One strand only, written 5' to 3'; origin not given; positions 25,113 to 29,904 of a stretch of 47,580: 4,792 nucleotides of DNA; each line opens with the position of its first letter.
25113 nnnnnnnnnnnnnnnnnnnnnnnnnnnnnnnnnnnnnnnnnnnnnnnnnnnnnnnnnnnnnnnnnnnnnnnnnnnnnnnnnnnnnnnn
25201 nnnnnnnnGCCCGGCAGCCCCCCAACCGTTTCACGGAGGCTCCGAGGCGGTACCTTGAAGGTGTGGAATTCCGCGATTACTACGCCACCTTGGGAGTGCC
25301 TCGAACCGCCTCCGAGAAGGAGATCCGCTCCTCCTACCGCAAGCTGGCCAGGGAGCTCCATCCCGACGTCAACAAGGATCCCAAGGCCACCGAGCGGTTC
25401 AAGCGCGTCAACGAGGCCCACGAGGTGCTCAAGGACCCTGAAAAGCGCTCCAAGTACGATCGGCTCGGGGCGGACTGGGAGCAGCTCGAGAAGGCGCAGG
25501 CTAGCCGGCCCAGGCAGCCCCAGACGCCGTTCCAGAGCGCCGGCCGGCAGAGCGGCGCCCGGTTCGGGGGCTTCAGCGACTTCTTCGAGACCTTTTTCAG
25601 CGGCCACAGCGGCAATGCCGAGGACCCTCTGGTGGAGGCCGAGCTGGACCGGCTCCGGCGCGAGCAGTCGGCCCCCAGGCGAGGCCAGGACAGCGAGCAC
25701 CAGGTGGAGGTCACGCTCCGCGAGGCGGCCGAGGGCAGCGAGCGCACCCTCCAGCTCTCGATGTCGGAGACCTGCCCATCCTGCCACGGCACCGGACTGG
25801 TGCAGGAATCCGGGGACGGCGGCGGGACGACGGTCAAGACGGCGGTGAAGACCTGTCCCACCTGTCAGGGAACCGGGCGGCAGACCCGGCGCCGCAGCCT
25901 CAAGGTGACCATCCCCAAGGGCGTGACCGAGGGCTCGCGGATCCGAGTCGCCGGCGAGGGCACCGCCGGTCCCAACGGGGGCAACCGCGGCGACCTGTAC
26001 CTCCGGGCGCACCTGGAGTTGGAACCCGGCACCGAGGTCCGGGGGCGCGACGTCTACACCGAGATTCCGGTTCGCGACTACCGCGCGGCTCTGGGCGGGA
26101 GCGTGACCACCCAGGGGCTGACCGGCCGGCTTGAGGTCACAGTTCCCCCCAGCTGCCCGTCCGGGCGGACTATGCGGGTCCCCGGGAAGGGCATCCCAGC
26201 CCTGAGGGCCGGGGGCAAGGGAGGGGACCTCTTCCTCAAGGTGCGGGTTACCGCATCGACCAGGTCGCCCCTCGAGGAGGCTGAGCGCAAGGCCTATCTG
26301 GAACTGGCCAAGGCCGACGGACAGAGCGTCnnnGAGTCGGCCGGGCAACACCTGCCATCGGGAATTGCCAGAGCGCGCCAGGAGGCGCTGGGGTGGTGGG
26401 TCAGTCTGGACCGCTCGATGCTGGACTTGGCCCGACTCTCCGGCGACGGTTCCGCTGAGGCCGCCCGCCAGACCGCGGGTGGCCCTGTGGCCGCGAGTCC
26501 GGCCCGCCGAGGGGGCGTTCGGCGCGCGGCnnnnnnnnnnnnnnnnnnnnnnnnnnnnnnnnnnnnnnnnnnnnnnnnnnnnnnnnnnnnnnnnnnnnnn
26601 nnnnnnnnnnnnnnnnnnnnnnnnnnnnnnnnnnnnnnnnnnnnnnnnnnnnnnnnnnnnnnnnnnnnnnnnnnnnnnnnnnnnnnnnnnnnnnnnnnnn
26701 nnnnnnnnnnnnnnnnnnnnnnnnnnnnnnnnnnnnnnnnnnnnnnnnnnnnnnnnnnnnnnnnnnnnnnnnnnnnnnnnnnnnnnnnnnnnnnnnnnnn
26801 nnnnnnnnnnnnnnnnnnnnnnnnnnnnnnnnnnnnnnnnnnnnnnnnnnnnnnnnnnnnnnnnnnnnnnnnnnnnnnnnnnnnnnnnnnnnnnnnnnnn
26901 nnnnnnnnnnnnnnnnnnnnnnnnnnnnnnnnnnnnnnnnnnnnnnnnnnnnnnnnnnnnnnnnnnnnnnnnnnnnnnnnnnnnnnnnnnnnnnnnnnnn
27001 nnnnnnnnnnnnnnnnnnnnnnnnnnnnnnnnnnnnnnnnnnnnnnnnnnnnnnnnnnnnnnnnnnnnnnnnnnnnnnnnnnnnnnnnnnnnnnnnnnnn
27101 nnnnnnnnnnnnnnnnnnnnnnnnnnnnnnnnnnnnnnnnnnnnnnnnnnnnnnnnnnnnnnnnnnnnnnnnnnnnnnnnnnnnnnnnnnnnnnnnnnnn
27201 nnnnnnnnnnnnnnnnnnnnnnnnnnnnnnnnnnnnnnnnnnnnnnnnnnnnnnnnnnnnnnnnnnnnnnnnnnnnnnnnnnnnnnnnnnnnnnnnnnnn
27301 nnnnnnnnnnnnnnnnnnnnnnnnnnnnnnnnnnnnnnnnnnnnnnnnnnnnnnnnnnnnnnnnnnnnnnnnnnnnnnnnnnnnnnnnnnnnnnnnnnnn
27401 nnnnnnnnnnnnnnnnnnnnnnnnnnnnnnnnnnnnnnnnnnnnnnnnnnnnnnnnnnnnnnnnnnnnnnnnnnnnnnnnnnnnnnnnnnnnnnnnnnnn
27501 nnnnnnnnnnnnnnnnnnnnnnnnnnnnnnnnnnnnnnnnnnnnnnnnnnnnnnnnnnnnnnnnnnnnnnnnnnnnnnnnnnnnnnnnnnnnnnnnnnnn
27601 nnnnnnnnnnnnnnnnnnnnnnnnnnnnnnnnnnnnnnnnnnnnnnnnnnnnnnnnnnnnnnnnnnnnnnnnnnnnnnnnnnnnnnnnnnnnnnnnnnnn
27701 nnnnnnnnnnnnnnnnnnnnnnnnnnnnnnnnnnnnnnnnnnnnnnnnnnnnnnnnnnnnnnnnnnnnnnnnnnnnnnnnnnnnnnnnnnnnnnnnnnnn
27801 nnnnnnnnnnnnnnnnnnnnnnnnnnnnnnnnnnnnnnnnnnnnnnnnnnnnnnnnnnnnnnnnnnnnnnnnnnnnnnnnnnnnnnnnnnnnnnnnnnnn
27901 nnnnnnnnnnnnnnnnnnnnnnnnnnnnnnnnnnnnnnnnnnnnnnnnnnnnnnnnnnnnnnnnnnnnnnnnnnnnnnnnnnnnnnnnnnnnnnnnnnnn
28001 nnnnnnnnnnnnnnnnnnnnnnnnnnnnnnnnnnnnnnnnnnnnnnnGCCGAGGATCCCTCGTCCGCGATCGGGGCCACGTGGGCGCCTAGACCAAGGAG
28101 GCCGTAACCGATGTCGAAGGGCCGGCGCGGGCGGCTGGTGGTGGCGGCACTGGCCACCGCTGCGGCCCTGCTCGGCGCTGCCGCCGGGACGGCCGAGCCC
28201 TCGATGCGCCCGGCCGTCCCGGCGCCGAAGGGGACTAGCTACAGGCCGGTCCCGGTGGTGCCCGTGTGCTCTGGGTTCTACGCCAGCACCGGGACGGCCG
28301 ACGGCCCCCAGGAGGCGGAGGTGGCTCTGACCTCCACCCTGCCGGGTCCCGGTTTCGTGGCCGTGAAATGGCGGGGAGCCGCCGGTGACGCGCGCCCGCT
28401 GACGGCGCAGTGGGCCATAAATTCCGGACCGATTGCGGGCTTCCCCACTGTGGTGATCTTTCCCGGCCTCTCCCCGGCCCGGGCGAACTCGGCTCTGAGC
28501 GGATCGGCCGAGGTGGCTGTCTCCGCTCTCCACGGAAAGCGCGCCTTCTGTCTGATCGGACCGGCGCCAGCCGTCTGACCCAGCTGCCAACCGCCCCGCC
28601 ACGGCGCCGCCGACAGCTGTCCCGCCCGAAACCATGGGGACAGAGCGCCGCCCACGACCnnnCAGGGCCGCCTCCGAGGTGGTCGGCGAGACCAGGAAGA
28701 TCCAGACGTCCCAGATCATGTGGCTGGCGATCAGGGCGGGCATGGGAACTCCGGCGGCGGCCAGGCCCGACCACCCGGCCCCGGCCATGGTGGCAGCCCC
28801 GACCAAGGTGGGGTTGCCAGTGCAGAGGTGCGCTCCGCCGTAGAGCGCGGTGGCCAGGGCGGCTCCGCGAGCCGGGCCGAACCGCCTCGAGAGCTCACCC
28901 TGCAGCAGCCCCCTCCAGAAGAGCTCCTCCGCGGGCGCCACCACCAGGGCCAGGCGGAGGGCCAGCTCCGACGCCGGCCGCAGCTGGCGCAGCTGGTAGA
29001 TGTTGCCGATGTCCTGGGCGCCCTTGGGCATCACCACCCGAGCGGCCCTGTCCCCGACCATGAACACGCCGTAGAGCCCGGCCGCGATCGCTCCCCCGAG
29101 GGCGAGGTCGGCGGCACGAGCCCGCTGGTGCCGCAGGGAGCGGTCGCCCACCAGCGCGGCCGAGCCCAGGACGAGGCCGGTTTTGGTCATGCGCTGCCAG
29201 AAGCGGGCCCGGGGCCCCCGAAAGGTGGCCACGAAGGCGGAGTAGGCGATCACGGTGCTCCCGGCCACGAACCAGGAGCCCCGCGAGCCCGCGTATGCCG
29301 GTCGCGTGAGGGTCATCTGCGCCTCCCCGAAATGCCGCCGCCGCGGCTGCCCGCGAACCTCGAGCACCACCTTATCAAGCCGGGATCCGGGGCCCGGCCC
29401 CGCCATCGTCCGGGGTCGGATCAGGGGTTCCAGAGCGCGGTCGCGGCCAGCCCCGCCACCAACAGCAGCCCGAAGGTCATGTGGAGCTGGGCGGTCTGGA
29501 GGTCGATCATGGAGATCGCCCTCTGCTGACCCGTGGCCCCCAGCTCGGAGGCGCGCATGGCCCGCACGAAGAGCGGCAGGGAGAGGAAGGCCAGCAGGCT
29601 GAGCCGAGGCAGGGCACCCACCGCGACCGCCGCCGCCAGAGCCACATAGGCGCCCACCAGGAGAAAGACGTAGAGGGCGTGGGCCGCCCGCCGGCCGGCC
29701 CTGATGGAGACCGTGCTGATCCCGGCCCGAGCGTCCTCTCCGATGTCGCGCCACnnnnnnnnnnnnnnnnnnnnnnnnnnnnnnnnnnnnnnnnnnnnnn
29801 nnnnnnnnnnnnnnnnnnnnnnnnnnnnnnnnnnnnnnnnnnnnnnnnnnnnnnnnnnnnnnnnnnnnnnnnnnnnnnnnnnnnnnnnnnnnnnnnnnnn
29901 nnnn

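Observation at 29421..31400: An LLM (F420-type luciferase-like oxidoreductase) is fused to a UbiA/MenA-like membrane prenyltransferase.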

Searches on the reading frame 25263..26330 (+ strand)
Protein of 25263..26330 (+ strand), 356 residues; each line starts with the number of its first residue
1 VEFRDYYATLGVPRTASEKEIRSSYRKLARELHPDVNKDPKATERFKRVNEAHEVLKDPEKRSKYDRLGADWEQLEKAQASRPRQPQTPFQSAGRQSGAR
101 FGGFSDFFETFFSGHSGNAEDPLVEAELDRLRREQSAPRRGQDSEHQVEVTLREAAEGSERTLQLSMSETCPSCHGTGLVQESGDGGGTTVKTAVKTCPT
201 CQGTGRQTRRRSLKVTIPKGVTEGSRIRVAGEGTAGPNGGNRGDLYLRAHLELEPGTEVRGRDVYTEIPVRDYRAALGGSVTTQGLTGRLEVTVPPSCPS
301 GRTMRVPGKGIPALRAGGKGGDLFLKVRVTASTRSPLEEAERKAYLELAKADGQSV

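Call 6: search_protein_families(library=pfam, proteins=[window:25263-26330:+], max_evalue=0.001)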
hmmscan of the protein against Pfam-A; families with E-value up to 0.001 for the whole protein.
window:25263-26330:+ (356 aa): 5 families
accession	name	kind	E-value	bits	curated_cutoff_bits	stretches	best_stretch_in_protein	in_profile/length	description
PF01556.23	DnaJ_C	-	3.1e-36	125.1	26.6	1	145-330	2-150/152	DnaJ C terminal domain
PF00226.36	DnaJ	-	1.7e-26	92.5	27.8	1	5-66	1-63/63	DnaJ domain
PF00684.25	DnaJ_CXXCXGXG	-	1.8e-05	25.3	32.7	1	166-209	14-55/65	DnaJ central domain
PF21002.2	TMEM106_N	-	0.00025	22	24.5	0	196-208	55-67/91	Transmembrane protein 106 N-terminal region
PF17302.8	DUF5351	-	0.00079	20.1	27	0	168-178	17-27/29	Family of unknown function (DUF5351)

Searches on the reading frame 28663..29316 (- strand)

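Call 65: search_protein_families(library=ncbifam, proteins=[window:28663-29316:-], max_evalue=0.00001)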
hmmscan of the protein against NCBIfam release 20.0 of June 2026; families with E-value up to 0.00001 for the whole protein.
window:28663-29316:- (218 aa): 2 families
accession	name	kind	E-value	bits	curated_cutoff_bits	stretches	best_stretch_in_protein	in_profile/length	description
NF040589.1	CPBP_Synerg_MrtS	equivalog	1.9e-06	28.2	130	1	123-205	80-162/170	Synerg-CTERM system glutamic-type intramembrane protease MrtS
NF040594.1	CPBP_fam_MrtC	equivalog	3.2e-06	27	195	1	26-157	31-156/221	myxosortase MrtC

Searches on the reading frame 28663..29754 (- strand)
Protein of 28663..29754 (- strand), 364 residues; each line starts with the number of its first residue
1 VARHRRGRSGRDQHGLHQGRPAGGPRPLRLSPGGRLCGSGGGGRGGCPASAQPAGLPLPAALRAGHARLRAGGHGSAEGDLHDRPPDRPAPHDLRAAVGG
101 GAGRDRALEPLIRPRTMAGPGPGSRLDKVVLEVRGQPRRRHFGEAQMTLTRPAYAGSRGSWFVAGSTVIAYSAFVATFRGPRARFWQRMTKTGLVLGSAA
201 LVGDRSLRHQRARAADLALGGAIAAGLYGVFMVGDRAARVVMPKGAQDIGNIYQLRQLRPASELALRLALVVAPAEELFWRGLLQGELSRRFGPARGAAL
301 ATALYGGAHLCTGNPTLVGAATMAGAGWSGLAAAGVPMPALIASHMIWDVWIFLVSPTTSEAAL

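Call 6: search_protein_families(library=pfam, proteins=[window:28663-29754:-], max_evalue=0.001)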
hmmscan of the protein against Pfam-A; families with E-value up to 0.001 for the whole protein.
window:28663-29754:- (364 aa): 1 family
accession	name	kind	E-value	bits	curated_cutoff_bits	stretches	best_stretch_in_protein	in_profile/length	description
PF02517.21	Rce1-like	-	3.1e-11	43.8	22.4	1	265-350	8-92/93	Type II CAAX prenyl endopeptidase Rce1-like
